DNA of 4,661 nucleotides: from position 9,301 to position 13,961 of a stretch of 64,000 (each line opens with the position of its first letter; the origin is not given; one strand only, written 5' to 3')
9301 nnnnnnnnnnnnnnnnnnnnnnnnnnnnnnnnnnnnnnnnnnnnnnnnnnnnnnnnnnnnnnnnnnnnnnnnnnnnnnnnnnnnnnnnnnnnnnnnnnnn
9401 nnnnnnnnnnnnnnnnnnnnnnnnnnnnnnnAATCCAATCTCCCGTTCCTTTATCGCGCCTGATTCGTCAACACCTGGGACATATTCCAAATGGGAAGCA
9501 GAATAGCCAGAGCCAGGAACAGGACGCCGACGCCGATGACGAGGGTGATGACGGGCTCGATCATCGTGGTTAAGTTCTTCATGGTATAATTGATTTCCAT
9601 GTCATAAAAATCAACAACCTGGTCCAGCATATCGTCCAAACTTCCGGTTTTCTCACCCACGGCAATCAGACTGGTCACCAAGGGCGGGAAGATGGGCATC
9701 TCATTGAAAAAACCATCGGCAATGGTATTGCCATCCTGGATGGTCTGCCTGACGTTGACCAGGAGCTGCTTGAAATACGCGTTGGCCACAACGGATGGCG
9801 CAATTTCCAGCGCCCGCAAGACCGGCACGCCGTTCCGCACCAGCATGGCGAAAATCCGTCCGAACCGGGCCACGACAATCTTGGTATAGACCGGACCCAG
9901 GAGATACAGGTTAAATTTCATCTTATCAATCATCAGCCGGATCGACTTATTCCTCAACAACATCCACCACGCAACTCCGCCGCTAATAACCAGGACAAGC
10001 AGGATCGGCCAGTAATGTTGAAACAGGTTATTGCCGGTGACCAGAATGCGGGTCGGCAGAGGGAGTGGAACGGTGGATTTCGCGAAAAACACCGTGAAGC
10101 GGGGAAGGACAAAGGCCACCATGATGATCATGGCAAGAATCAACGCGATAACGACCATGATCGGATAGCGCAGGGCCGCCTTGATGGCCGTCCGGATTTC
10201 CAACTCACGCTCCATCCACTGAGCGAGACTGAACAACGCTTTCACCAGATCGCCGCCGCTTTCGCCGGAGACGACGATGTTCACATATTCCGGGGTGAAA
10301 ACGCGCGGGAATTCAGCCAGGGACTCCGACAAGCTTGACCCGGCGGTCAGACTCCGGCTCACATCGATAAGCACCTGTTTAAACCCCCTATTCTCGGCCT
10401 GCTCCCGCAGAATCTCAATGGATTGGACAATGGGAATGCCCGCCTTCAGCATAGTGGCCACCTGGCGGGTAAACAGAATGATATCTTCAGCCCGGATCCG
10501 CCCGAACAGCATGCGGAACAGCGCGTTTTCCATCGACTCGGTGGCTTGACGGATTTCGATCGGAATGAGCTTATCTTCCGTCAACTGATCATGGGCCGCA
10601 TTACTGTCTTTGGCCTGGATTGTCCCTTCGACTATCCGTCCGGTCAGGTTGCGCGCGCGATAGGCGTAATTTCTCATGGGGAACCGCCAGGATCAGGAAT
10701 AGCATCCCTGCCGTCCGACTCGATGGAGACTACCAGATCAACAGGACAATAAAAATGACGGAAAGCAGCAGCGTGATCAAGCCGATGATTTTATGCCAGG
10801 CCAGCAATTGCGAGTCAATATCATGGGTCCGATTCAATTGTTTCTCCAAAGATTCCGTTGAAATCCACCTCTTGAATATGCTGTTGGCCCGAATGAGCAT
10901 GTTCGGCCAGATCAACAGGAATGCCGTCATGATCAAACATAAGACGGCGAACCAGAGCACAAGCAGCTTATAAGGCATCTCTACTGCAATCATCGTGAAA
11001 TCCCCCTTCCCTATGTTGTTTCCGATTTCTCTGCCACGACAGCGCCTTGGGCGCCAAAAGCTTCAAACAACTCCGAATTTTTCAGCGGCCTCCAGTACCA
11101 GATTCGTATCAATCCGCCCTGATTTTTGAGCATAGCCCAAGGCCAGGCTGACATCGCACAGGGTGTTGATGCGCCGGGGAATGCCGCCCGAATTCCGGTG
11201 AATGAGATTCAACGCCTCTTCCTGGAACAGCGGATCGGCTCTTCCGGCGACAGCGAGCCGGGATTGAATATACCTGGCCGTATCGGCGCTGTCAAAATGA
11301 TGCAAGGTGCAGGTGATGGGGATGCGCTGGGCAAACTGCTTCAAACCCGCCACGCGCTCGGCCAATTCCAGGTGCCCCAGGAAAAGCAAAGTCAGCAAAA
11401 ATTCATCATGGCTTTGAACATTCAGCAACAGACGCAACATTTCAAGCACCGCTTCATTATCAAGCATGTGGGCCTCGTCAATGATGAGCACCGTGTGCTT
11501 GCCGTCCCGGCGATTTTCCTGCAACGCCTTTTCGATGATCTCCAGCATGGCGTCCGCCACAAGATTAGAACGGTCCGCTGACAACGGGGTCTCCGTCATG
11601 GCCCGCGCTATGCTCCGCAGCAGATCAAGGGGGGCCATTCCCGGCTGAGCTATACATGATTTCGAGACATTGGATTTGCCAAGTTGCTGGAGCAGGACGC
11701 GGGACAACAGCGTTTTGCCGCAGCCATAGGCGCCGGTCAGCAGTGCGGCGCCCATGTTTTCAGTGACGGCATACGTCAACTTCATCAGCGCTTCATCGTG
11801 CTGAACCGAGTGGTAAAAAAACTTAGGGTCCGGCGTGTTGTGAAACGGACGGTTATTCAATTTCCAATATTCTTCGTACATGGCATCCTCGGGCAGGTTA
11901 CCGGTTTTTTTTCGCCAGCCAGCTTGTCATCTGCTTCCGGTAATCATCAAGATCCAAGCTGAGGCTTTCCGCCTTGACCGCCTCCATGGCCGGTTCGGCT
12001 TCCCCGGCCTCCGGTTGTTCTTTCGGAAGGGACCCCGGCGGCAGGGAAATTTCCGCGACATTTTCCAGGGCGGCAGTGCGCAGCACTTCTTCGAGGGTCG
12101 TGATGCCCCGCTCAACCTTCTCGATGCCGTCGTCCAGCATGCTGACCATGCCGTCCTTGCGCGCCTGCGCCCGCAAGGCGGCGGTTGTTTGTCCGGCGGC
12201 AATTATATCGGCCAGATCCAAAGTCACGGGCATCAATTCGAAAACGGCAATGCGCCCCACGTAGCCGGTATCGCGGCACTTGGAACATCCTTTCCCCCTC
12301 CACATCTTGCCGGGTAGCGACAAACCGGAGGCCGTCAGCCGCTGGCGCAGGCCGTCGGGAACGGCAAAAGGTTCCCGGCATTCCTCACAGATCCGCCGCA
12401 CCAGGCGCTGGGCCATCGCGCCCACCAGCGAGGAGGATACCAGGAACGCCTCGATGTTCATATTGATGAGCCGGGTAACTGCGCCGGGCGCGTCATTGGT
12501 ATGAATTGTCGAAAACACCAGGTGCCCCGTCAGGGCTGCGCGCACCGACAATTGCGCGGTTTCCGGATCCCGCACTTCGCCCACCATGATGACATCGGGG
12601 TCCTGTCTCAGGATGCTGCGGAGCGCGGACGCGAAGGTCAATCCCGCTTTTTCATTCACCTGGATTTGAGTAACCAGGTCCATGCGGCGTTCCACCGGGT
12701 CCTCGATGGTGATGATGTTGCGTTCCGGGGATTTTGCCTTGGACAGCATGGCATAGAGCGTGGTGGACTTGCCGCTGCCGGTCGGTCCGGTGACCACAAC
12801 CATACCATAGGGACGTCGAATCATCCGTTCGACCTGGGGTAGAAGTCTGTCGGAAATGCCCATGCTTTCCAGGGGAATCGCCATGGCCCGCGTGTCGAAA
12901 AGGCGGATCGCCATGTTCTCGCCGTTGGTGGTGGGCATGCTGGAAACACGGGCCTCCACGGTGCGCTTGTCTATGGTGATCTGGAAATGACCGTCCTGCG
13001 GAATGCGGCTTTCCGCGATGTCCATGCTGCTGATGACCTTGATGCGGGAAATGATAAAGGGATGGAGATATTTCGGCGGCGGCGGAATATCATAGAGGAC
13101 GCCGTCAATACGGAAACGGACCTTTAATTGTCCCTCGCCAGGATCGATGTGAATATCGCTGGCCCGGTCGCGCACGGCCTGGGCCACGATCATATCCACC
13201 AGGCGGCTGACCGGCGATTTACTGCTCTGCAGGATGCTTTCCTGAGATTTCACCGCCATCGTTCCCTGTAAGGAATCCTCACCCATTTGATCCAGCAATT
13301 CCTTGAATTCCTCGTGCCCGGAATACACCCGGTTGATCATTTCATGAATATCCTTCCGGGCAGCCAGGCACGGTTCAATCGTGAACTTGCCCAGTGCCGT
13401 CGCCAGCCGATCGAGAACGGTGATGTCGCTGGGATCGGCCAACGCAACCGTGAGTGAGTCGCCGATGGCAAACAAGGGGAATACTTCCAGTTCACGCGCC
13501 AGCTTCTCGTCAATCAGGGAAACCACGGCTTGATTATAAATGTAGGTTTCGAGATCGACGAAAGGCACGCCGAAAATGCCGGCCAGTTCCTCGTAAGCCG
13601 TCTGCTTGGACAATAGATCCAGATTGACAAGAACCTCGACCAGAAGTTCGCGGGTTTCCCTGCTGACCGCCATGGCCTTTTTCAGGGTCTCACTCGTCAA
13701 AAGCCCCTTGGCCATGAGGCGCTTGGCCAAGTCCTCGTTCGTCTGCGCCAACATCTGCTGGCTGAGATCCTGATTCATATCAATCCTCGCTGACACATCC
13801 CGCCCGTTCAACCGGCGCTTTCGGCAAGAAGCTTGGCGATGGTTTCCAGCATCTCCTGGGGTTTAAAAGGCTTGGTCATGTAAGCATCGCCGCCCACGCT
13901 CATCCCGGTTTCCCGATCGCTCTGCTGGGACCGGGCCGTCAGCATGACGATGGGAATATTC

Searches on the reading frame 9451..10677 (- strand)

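Call 16: search_protein_families(library=pfam, proteins=[window:9451-10677:-], max_evalue=0.001)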
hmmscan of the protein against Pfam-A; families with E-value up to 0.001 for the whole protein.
window:9451-10677:- (408 aa): 1 family
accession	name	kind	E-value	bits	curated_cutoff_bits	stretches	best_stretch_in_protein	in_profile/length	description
PF00482.28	T2SSF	-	5.9e-61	204.4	25.2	2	69-192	1-125/125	Type II secretion system (T2SS), protein F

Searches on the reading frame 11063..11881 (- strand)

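Call 16: search_protein_families(library=pfam, proteins=[window:11063-11881:-], max_evalue=0.001)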
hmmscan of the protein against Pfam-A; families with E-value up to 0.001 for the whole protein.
window:11063-11881:- (272 aa): 8 families
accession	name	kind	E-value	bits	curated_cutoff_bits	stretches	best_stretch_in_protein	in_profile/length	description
PF13401.12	AAA_22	-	4.9e-19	69.4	27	1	44-176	6-129/130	AAA domain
PF13191.12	AAA_16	-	8.8e-11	43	32.6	1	30-159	10-162/167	AAA ATPase domain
PF13245.12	AAA_19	-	3.5e-06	27.7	25.1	1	44-155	12-116/134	AAA domain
PF00004.35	AAA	-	7.2e-06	26.9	21.2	1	47-157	2-97/131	ATPase family associated with various cellular activities (AAA)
PF13604.12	AAA_30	-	7.4e-06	26.3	27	1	37-152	12-112/191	AAA domain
PF05970.20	PIF1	-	1.8e-05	24.9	25.9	1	34-156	12-130/223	PIF1-like helicase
PF04851.21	ResIII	-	0.00024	21.5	22.5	0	118-143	115-140/164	Type III restriction enzyme, res subunit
PF01637.24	ATPase_2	-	0.00074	19.8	33.2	0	42-153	19-136/225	ATPase domain predominantly from Archaea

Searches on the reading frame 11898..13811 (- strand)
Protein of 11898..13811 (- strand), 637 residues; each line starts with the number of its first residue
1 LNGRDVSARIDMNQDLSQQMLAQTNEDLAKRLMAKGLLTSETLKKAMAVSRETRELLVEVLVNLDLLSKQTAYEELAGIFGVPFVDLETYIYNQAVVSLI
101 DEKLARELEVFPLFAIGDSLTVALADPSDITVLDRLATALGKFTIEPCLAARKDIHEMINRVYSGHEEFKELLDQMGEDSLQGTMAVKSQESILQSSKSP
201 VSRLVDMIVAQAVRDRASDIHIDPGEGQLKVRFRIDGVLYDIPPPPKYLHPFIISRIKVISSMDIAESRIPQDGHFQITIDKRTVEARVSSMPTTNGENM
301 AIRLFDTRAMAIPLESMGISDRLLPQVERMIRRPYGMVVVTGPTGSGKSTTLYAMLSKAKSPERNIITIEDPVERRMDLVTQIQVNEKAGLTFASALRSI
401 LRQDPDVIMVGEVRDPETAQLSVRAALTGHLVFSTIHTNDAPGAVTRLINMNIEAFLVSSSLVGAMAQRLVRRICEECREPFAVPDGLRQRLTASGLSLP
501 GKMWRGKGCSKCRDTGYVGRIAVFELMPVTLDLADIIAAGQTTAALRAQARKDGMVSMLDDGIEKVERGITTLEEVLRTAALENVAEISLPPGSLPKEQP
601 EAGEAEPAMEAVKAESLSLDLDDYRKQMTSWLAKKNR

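Call 67: search_protein_families(library=pfam, proteins=[window:11898-13811:-], max_evalue=0.00001)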
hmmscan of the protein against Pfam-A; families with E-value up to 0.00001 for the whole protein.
window:11898-13811:- (637 aa): 2 families
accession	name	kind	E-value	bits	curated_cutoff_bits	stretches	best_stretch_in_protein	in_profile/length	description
PF00437.27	T2SSE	-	6.3e-130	433.5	24.9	1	196-578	3-370/370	Type II/IV secretion system protein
PF05157.20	MshEN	-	4.7e-19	68.6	23.1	1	80-167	1-88/90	MshEN domain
